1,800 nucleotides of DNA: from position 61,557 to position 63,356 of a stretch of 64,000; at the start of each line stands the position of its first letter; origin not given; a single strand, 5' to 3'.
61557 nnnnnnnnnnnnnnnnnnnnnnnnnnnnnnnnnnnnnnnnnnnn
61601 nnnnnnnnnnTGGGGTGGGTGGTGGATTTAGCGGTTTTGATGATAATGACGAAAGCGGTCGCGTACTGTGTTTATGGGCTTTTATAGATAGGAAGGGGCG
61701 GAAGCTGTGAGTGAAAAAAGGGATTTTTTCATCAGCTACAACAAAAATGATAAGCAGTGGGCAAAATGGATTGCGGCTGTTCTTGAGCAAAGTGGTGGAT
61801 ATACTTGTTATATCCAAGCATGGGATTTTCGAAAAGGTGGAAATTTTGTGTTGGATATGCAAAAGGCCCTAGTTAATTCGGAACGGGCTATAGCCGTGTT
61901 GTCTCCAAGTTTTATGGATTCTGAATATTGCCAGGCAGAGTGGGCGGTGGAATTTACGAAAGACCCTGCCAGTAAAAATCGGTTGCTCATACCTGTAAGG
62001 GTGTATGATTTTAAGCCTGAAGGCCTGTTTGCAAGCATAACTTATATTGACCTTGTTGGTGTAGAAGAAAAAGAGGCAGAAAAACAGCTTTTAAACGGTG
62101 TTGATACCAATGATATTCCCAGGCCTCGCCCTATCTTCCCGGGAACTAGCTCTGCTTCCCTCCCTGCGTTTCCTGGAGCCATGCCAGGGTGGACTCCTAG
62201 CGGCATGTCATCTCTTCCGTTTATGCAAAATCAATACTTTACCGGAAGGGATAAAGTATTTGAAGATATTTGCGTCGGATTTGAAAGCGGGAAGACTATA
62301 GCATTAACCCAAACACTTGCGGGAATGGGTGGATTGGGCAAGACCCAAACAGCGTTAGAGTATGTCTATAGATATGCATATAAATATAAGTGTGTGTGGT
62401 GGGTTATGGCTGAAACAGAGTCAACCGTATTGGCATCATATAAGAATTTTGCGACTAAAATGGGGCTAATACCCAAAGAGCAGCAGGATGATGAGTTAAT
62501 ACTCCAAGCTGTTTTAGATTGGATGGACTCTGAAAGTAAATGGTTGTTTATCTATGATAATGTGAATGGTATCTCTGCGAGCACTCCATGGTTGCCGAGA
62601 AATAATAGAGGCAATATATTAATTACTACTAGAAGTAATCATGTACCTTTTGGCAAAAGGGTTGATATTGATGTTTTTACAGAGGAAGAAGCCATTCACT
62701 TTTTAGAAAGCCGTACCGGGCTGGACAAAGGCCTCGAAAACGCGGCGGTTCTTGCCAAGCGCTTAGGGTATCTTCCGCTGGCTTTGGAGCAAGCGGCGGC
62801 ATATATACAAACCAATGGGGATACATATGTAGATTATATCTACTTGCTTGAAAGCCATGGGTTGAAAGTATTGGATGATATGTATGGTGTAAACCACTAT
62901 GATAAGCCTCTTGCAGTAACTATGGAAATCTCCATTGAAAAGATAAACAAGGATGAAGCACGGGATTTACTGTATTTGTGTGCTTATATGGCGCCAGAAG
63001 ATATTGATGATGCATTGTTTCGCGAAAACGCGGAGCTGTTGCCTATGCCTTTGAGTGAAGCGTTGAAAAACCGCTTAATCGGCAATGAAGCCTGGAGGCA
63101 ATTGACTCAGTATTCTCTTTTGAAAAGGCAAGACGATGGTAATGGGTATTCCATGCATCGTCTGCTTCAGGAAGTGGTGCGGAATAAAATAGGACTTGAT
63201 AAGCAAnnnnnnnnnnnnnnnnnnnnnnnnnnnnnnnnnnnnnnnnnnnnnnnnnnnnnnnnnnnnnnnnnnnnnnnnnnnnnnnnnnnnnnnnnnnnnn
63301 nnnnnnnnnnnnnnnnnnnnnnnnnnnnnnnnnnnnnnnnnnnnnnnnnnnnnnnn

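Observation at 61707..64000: TIR-NB-ARC-TPR STAND (bacterial NLR-like) gene running off the window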

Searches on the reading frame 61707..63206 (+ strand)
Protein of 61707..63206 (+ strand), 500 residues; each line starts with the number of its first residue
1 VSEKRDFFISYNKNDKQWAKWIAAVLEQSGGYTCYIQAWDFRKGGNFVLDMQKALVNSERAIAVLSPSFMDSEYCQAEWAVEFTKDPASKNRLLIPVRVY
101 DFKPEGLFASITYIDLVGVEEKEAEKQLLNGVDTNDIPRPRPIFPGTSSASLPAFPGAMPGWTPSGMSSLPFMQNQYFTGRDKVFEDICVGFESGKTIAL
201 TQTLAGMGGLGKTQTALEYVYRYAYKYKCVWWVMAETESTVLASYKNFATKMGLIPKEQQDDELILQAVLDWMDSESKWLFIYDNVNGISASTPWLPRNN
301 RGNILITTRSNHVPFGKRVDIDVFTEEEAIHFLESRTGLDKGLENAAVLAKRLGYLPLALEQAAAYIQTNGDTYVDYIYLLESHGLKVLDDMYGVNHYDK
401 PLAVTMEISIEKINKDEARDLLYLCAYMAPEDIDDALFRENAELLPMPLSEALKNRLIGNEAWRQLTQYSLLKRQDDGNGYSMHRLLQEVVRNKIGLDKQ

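Call 51: search_protein_representatives(protein=window:61707-63206:+)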
Query: 500 residues. Proteins with E-value up to 0.001 (for the whole library): 35730; up to 1e-10: 19477; up to 1e-30: 5149. The best 150 are listed.
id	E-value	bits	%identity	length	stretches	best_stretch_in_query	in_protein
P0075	5.9e-184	628.7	58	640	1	2-498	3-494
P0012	5.4e-183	625.6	59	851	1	1-496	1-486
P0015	1.1e-155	535.5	52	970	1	1-495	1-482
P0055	9.6e-139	479.6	65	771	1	168-497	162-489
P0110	7.4e-123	427.2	45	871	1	1-493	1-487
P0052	8.4e-123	427.0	55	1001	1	131-495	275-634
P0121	1.1e-122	426.7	60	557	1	169-499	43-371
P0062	4.7e-121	421.3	45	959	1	4-495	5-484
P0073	2.7e-120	418.7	45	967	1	3-493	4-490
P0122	2.2e-119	415.7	45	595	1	3-496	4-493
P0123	4.7e-119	414.7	62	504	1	168-470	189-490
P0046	6.9e-115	400.9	44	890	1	3-497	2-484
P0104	5.5e-114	398.0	44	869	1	2-495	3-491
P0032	5.7e-114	397.9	44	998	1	3-495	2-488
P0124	1.8e-112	393.0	45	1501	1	3-498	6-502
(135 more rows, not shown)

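Call 57: predict_structure(alignment_id=A2)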
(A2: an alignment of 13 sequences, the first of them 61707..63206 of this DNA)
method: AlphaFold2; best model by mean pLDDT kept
length: 500 residues; sequences in the alignment: 13
mean_pLDDT: 68.6   pTM: 0.59
mean pLDDT of the five models: 68.6, 66.5, 56.9, 56.4, 56.2
residues with pLDDT >= 90: 60; 70-90: 229; 50-70: 80; < 50: 131
segments of 3 or more residues with pLDDT < 50: 1-6, 39-68, 71-115, 117-119, 132-168, 173-175, 195-198
pLDDT, mean of each block of 10 residues (from residue 1): 44 58 62 53 44 44 48 45 40 34 36 48 60 36 27 24 40 53 82 60 70 78 76 86 89 86 92 86 82 78 83 75 83 85 89 84 85 91 79 60 80 90 89 88 91 88 87 83 87 69
secondary structure, 60 per line:
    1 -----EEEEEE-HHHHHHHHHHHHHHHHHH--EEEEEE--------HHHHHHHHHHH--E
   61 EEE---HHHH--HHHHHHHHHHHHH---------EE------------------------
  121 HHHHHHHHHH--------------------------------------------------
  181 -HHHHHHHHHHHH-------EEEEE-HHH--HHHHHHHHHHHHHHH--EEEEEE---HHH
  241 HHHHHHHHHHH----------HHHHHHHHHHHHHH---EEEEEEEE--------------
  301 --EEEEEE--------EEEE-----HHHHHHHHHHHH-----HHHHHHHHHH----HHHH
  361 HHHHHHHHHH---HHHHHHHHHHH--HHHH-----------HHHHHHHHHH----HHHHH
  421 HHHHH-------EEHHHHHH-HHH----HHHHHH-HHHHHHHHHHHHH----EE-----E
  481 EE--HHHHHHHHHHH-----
elements in order: E6-11 H13-30 E33-38 H47-57 E60-63 H67-70 H73-85 H121-130 H182-193 E201-205 H212-226 E229-234 H238-251 H262-275 E279-286 E303-308 E317-320 H326-337 H343-352 H357-370 H374-384 H387-390 H402-411 H416-425 H435-440 H449-454 H456-468 E480-482 H485-495

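Call 60: fold_search(model_id=the predicted structure, library=pdb)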
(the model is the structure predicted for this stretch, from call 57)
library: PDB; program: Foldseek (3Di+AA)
matches with E <= 10: 1495; with E <= 0.001: 138
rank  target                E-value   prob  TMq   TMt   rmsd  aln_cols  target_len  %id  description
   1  9ri9_B                3.7e-13  1.00  0.51  0.31  19.9       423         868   17  Cryo-EM structure of the tomato NRC3 hexameric resistosome (released 2025-07-23)
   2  8jol_B                1.0e-12  1.00  0.51  0.51   4.8       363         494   18  cryo-EM structure of the CED-4/CED-3 holoenzyme (released 2023-06-28)
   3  9ria_B                3.1e-12  1.00  0.49  0.30  19.8       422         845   17  Cryo-EM structure of tomato NRC3-AVRcap1b complex (released 2025-07-23)
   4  8xuo_A                3.9e-12  1.00  0.37  0.26  16.2       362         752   19  Cryo-EM structure of tomato NRC2 dimer (released 2024-05-22)
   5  3shf                  4.6e-12  1.00  0.36  0.17  16.0       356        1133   18  Crystal structure of the R265S mutant of full-length murine Apaf-1 (released 2011-08-24)
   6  2a5y_B                6.4e-12  1.00  0.52  0.52   4.6       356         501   16  Structure of a CED-4/CED-9 complex (released 2005-10-11)
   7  4m9s_A                6.4e-12  1.00  0.51  0.50   4.9       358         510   17  crystal structure of CED-4 bound CED-3 fragment (released 2013-10-23)
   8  7dfv_A                7.5e-12  1.00  0.50  0.48  14.0       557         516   14  Cryo-EM structure of plant NLR RPP1 tetramer core part (released 2020-12-16)
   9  8jo0_A                8.0e-12  1.00  0.49  0.61   5.4       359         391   19  The Cryo-EM structure of a heptameric CED-4/CED-3 catalytic complex (released 2023-06-28)
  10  8jns_D                8.4e-12  1.00  0.49  0.61   5.1       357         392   18  cryo-EM structure of a CED-4 hexamer (released 2023-06-28)
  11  8xuq_A                8.9e-12  1.00  0.35  0.21  16.5       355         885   20  Cryo-EM structure of tomato NRC2 tetramer (released 2024-05-22)
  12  9ria_C                1.1e-11  1.00  0.50  0.31  17.9       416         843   17  Cryo-EM structure of tomato NRC3-AVRcap1b complex (released 2025-07-23)
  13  3lqq_B                1.7e-11  1.00  0.48  0.48  13.3       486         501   16  Structure of the CED-4 Apoptosome (released 2010-04-28)
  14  4m9s_B                1.8e-11  1.00  0.49  0.48   5.0       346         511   17  crystal structure of CED-4 bound CED-3 fragment (released 2013-10-23)
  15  5juy_A                2.1e-11  1.00  0.47  0.22   5.2       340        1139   19  Active human apoptosome with procaspase-9 (released 2016-10-19)
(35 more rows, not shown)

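Call 78: search_dna_similar(query=window:61707-63206:+, collection=phages, mode=protein, max_rows=10)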
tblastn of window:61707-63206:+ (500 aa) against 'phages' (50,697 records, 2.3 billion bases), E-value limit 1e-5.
No match.

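Call 79: search_dna_similar(query=window:61707-63206:+, collection=plasmids, mode=protein, max_rows=15)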
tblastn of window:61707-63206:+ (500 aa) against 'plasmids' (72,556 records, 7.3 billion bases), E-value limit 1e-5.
Records with a match: 155; places in all: 208; records where one place covers at least 80% of the query: 3.
Best place of each record, by identity: <60% 155.
By first word of the organism name: Streptomyces 80; Bacillus 11; Acaryochloris 11; Candidatus 6; Agrobacterium 6; Nocardia 4; Nostoc 4; Methylobacterium 3; Sinorhizobium 3; Calothrix 2; and 20 more.
By predicted mobility (MOB-suite, as given by PLSDB): non-mobilizable 84; mobilizable 50; conjugative 21.
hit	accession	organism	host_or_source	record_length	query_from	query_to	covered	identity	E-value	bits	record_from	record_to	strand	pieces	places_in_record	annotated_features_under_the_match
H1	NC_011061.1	Prosthecochloris aestuarii DSM 271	-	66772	3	496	99%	36.8%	2e-93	317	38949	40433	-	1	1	fxsT: FxSxx-COOH system tetratricopeptide repeat protein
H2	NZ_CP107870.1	Streptomyces sp. NBC_00490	-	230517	7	499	99%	28.2%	1e-39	161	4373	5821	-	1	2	fxsT: FxSxx-COOH system tetratricopeptide repeat protein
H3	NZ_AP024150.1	Methylobacterium indicum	-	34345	6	500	99%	26.0%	4e-28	126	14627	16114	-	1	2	fxsT: FxSxx-COOH system tetratricopeptide repeat protein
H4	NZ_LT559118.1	Nonomuraea gerenzanensis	-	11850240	148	496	70%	31.0%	6e-32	137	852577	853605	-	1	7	none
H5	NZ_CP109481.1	Streptomyces sp. NBC_01450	-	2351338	174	495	64%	33.1%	2e-30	133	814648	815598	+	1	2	none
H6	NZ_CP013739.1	Streptomyces globisporus C-1027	soil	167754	174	495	64%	32.7%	1e-32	140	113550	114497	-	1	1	fxsT: FxSxx-COOH system tetratricopeptide repeat protein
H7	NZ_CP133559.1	Bacillus wiedmannii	Thaumetopoea processionea,liquid culture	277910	169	497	66%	31.5%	3e-45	177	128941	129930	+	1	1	tetratricopeptide repeat protein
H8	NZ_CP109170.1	Streptomyces sp. NBC_01724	-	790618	146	500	71%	29.0%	3e-37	154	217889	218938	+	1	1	fxsT: FxSxx-COOH system tetratricopeptide repeat protein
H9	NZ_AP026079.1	Acaryochloris marina MBIC10699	cell culture,Ascidian, Diplosoma similis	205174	170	500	66%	30.7%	2e-42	169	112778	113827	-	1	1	fxsT: FxSxx-COOH system tetratricopeptide repeat protein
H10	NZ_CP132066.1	Bacillus mycoides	whole organism,soil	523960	170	500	66%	30.4%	2e-45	178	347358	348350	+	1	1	tetratricopeptide repeat protein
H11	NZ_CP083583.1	Kovacikia minuta CCNUW1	cell culture,fresh water lake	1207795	5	220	43%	45.3%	5e-46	180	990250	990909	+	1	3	record has no annotation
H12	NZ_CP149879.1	Sinorhizobium medicae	Medicago sativa,Cell Culture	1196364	178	500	65%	30.1%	2e-22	108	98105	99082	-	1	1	record has no annotation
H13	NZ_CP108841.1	Streptomyces chartreusis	-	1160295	174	495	64%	30.1%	1e-27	124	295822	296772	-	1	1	none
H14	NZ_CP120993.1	Streptomyces laculatispora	-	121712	148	492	69%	28.0%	8e-17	91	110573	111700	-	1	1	tetratricopeptide repeat protein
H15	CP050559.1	Sinorhizobium meliloti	Melilotus officinalis,cell culture,root ...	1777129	178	500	65%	29.7%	2e-24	115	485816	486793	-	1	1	tetratricopeptide repeat protein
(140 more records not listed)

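Call 80: get_annotated_region(hit=H1, flank=9000)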
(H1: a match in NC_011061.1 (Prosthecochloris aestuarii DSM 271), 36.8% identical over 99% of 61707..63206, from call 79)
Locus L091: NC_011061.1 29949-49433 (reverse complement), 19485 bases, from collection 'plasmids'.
description: Prosthecochloris aestuarii DSM 271 plasmid pPAES01, complete sequence
organism: Prosthecochloris aestuarii DSM 271 (NCBI taxid 290512)
taxonomy: Bacteria; Chlorobiota; Chlorobiia; Chlorobiales; Chlorobiaceae; Prosthecochloris; Prosthecochloris aestuarii; Prosthecochloris aestuarii DSM 271
host: -; source: -; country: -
typing (MOB-suite, as given by PLSDB): conjugative; replicon rep_cluster_1616; relaxase MOBP; mating-pair formation MPF_T
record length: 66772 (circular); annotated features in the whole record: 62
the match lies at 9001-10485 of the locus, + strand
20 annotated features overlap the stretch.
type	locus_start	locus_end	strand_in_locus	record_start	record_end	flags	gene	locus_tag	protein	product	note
CDS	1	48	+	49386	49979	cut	-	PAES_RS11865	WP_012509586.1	recombinase family protein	GO:0006310 - DNA recombination [Evidence IEA]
CDS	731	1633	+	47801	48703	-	-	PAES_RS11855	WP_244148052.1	formylglycine-generating enzyme family protein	-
CDS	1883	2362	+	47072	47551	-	-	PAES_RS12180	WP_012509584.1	HRDC domain-containing protein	-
CDS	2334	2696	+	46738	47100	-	avd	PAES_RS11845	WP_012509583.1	diversity-generating retroelement protein Avd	-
CDS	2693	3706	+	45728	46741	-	-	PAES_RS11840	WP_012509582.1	RNA-directed DNA polymerase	-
CDS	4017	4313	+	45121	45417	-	-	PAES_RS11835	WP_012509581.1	hypothetical protein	-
CDS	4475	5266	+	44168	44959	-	-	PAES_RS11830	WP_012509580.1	formylglycine-generating enzyme family protein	-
CDS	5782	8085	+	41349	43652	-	-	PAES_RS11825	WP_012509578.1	restriction endonuclease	GO:0009307 - DNA restriction-modification system [Evidence IEA]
CDS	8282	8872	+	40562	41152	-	-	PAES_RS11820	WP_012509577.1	recombinase family protein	GO:0006310 - DNA recombination [Evidence IEA]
CDS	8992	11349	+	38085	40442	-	fxsT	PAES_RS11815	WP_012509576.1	FxSxx-COOH system tetratricopeptide repeat protein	-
CDS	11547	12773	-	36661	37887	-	-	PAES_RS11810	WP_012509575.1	DUF4143 domain-containing protein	-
CDS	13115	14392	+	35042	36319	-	-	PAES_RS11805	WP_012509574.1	Y-family DNA polymerase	-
CDS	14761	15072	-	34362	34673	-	-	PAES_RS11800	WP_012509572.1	hypothetical protein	-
CDS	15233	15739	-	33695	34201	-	-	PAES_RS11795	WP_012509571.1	hypothetical protein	-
CDS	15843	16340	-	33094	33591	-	-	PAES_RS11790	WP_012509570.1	JAB domain-containing protein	-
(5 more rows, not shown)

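Call 87: search_solved_structures(query=A2, max_evalue=0.001, show_alignments=0)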
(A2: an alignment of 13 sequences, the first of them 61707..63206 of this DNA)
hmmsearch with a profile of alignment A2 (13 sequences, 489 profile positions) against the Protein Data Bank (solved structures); distinct sequences matched with E-value up to 0.001: 34.
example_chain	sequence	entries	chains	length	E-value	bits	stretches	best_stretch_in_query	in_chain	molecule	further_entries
7jlv_A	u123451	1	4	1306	1.5e-11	46.9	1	193-360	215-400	Disease resistance protein Roq1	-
7jlu_A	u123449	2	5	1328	1.6e-11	46.8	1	194-360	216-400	Disease resistance protein Roq1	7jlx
7ylf_A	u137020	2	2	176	2.7e-11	46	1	6-105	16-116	Toll-like receptor 15 | Toll-like receptor 2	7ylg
8k60_I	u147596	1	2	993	1.6e-08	36.8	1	166-407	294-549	Regulatory protein AfsR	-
6wt6_A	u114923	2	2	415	1.1e-07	34.2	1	8-113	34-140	Metazoan TIR-STING fusion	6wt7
8jke_I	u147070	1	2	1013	1.1e-07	34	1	166-407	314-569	Regulatory protein AfsR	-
4om7_A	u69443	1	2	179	1.9e-07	33.3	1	8-81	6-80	Toll-like receptor 6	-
4w8h_A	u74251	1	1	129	2.9e-07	32.7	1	4-76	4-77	Toll-receptor-related 2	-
1fyv_A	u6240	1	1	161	3e-07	32.7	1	7-81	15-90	TOLL-LIKE RECEPTOR 1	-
7nuw_A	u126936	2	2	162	3e-07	32.7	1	7-81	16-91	Toll-like receptor 1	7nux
7nt7_A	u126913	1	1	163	3.1e-07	32.6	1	7-81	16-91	Toll-like receptor 1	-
4w8g_A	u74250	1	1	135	3.3e-07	32.6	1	4-76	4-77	Toll-receptor-related 2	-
1fyw_A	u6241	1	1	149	9.2e-07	31.1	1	6-84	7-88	TOLL-LIKE RECEPTOR 2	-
1fyx_A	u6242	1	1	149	2.6e-06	29.6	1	6-84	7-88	TOLL-LIKE RECEPTOR 2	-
4dom_A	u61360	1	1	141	1.6e-05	27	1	3-104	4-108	Myeloid differentiation primary response protein MyD88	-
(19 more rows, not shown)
